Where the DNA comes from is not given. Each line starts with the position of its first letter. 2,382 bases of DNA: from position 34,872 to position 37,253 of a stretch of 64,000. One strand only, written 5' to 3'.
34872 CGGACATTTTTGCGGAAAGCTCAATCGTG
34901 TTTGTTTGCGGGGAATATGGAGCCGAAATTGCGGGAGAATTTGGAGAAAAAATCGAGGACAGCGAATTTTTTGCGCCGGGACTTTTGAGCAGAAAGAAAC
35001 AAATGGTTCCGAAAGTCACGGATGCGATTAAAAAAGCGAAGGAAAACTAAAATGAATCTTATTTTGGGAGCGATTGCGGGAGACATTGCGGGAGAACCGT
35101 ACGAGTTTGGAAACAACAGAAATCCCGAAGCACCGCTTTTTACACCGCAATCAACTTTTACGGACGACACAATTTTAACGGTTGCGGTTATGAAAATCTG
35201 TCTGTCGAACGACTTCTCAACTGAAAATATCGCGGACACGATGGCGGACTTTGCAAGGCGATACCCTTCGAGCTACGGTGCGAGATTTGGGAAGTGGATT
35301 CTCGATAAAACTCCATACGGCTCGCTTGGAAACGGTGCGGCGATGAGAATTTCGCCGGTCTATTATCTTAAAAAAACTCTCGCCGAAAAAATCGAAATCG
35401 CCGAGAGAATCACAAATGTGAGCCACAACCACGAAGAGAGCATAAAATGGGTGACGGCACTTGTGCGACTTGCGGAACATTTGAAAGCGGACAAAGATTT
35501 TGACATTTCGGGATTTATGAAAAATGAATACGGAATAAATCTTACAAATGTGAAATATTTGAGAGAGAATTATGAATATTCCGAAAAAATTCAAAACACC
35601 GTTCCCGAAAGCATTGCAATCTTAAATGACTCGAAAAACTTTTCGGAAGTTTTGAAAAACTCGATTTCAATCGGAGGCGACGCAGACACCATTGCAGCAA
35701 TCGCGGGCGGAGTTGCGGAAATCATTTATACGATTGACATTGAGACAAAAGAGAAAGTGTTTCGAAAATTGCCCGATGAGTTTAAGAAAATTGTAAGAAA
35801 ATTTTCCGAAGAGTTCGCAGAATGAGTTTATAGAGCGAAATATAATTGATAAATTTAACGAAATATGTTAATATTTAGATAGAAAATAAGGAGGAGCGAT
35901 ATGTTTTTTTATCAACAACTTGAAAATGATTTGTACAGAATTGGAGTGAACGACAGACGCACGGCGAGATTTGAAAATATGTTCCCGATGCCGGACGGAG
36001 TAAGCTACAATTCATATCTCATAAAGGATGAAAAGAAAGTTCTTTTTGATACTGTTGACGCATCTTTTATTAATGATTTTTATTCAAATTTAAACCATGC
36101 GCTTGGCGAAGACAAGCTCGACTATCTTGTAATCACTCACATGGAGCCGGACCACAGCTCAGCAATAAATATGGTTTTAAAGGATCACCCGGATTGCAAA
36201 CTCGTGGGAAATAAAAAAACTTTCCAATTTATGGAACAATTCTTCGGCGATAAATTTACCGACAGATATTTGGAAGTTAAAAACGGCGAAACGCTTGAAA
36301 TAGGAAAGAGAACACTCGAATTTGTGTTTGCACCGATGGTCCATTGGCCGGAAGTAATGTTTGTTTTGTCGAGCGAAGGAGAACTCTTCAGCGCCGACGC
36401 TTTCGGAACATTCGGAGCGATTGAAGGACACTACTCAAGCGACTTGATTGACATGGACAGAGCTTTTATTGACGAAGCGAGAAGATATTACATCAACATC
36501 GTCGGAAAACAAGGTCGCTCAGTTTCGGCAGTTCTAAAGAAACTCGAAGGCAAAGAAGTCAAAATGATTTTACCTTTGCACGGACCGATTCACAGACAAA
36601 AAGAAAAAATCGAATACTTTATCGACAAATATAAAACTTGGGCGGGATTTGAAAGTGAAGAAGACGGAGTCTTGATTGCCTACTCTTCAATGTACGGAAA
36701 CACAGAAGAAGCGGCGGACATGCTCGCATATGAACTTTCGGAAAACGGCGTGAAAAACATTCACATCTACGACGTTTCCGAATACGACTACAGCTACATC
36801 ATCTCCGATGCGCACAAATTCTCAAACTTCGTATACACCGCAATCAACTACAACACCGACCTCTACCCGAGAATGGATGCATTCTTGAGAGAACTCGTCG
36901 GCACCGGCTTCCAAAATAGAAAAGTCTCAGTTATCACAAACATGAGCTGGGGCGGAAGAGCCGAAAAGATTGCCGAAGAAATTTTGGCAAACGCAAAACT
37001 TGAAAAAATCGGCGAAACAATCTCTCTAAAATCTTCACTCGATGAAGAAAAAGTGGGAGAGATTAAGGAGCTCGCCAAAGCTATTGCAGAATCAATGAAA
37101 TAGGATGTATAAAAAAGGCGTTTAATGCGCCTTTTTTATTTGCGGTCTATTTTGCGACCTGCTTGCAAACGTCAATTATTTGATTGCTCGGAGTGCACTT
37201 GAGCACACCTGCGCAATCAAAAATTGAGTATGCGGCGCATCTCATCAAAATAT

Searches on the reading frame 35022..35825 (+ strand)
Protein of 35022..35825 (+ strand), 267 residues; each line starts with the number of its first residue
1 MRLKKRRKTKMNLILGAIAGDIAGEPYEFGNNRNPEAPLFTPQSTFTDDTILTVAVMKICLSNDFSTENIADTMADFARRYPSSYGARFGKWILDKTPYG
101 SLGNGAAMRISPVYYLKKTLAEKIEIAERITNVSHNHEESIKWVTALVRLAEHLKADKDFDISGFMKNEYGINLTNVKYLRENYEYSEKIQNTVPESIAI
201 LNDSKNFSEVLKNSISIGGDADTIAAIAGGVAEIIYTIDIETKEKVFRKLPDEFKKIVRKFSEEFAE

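Call 5: search_protein_families(library=pfam, proteins=[window:35022-35825:+])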
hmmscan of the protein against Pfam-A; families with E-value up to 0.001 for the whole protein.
window:35022-35825:+ (267 aa): 1 family
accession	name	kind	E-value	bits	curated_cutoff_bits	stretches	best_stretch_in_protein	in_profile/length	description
PF03747.19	ADP_ribosyl_GH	-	2.3e-23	83.7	26.2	1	14-232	3-275/287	ADP-ribosylglycohydrolase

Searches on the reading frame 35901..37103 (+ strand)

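Call 5: search_protein_families(library=pfam, proteins=[window:35901-37103:+])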
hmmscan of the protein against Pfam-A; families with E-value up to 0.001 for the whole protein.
window:35901-37103:+ (400 aa): 4 families
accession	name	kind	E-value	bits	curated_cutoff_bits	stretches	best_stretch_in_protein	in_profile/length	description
PF19583.5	ODP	-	4.7e-18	66.2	27.2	1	34-228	1-194/194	ODP family beta lactamase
PF00753.33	Lactamase_B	-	1.2e-08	35.5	22.7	1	33-178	3-161/196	Metallo-beta-lactamase superfamily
PF00258.30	Flavodoxin_1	-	3.8e-07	30.8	25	1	259-390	1-129/143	Flavodoxin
PF12706.13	Lactamase_B_2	-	3.6e-06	27.2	27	1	47-151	3-115/200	Beta-lactamase superfamily domain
